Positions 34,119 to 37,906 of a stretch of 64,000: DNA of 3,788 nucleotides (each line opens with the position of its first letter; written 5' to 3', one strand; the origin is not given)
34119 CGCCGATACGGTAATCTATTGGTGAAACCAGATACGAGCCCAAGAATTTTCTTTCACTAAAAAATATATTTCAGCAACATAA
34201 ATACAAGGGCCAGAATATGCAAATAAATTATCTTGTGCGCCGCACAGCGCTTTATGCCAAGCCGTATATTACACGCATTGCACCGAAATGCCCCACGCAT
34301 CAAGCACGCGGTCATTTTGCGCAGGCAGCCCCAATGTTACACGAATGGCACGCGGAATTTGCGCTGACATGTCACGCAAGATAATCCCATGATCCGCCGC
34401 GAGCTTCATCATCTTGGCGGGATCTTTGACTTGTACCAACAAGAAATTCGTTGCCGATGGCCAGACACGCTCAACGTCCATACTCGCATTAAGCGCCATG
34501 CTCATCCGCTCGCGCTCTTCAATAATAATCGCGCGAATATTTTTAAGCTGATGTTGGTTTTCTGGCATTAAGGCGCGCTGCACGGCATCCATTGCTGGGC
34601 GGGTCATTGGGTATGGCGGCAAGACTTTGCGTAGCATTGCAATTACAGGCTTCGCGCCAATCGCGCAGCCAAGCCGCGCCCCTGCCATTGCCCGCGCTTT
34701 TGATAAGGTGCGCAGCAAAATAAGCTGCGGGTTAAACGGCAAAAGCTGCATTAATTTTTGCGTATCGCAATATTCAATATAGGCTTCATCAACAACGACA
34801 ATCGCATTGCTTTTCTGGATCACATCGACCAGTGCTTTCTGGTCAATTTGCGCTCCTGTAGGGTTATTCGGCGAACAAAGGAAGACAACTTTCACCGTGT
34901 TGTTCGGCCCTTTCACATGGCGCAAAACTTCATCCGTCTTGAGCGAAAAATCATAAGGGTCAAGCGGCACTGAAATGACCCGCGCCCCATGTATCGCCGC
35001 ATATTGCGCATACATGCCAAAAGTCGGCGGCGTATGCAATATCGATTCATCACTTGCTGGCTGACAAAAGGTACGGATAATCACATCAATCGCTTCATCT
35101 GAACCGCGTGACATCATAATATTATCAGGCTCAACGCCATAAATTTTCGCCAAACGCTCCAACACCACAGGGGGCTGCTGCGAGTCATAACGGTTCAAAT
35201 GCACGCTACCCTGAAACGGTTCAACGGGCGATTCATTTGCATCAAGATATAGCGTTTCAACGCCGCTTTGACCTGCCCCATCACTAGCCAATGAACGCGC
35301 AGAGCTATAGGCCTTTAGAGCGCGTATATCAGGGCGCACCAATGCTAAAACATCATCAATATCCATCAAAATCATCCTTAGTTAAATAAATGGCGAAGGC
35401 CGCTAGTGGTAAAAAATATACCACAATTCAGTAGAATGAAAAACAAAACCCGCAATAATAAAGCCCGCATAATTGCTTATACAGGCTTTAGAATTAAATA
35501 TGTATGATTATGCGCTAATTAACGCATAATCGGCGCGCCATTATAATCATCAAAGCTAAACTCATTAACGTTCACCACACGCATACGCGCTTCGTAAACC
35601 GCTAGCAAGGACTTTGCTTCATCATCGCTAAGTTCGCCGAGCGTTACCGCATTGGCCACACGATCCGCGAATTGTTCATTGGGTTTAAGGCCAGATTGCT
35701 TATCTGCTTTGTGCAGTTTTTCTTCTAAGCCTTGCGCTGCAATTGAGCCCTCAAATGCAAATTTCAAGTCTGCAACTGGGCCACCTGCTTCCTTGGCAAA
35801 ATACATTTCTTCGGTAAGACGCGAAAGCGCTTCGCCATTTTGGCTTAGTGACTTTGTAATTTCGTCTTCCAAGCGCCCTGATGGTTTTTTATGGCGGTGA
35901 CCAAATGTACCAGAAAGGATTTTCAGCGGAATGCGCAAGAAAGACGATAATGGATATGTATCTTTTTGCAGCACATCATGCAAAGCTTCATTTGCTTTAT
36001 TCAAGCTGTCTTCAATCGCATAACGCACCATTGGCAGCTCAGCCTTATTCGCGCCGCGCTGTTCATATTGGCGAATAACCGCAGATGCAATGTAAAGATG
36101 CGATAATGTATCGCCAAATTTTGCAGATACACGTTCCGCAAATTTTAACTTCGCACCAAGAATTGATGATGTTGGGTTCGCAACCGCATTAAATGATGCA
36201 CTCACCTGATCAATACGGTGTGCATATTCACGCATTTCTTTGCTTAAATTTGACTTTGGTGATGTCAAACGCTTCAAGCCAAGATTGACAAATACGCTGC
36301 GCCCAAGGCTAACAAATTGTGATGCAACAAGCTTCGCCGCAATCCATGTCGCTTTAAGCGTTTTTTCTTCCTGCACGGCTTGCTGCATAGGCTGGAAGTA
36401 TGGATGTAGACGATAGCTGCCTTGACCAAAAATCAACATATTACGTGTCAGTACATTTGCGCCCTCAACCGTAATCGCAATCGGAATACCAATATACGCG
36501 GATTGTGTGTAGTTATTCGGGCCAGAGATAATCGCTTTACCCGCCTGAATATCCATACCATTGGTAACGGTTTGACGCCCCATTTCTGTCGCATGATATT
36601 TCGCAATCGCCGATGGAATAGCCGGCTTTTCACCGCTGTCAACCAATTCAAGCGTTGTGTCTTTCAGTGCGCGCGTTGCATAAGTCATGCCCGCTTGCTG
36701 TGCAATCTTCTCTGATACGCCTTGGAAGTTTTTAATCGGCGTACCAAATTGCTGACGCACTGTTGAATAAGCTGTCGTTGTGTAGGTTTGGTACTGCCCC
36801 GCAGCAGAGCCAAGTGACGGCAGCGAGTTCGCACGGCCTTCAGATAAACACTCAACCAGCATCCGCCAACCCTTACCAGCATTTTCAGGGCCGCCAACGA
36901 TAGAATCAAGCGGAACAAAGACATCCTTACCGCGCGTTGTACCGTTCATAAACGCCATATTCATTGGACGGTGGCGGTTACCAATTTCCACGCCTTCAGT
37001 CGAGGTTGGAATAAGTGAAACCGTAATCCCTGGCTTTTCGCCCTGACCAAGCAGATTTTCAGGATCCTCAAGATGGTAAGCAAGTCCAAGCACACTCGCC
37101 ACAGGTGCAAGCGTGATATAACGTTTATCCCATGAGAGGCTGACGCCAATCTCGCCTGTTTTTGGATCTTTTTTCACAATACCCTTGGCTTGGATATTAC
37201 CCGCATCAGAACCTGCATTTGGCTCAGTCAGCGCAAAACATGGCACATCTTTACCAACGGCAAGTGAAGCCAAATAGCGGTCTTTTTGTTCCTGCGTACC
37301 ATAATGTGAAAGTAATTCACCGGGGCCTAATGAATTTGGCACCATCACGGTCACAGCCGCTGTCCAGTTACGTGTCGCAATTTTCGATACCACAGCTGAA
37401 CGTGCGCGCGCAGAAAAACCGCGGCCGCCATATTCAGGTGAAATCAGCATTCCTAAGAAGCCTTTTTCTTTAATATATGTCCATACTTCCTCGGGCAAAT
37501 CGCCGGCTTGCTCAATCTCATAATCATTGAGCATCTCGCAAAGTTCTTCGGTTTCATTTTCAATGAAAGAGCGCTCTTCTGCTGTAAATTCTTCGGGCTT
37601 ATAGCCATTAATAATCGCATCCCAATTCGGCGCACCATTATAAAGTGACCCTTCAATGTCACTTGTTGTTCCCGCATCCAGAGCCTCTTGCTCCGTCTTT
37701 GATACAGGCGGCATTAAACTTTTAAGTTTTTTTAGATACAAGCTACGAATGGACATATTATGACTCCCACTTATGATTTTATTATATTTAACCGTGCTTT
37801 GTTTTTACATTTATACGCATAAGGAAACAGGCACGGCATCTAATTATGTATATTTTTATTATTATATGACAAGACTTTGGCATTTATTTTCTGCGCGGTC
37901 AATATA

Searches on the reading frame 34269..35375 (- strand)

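Call 62: search_protein_families(library=pfam, proteins=[window:34269-35375:-], max_evalue=0.00001)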
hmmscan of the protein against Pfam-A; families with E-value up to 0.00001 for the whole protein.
window:34269-35375:- (368 aa): 2 families
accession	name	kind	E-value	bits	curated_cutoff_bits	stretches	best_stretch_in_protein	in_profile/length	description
PF00155.27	Aminotran_1_2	-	2.3e-50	172.2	19.7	1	60-359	35-359/361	Aminotransferase class I and II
PF00266.25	Aminotran_5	-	7.9e-06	25.5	21.5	0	73-198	50-177/371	Aminotransferase class-V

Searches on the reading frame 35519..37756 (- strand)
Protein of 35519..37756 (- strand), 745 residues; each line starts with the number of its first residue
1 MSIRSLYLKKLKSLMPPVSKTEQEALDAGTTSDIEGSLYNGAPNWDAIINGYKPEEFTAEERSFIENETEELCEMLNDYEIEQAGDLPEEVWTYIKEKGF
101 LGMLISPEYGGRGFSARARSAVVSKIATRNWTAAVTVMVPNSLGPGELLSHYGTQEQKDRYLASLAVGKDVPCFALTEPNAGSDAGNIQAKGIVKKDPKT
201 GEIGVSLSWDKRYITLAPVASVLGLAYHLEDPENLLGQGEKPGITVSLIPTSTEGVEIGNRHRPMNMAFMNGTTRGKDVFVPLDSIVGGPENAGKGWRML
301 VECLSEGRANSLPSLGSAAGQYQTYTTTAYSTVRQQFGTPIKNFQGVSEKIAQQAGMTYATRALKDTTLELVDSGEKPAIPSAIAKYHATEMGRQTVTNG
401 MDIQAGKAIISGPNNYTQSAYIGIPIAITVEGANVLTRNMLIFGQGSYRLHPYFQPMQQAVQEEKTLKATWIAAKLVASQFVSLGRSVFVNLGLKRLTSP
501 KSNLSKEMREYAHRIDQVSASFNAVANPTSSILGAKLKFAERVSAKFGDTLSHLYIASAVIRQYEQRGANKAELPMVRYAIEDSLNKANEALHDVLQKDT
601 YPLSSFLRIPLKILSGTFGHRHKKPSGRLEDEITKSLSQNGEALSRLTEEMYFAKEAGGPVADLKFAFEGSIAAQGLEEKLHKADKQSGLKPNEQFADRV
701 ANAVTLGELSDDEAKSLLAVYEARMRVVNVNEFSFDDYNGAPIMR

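Call 40: search_protein_families(library=pfam, proteins=[window:35519-37756:-], max_evalue=0.00001)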
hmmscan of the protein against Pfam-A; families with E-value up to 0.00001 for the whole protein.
window:35519-37756:- (745 aa): 4 families
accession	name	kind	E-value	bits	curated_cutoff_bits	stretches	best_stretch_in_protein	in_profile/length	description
PF09317.16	ACDH_C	-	6.6e-58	197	25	1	449-733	2-284/284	Acyl-CoA dehydrogenase, C-terminal, bacterial type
PF02771.21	Acyl-CoA_dh_N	-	3.5e-18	66.5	22.9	1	57-168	7-112/113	Acyl-CoA dehydrogenase, N-terminal domain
PF00441.29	Acyl-CoA_dh_1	-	2.2e-13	51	22.4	1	294-439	1-143/150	Acyl-CoA dehydrogenase, C-terminal domain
PF02770.24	Acyl-CoA_dh_M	-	1.9e-11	44.4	33.3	1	173-271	1-88/97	Acyl-CoA dehydrogenase, middle domain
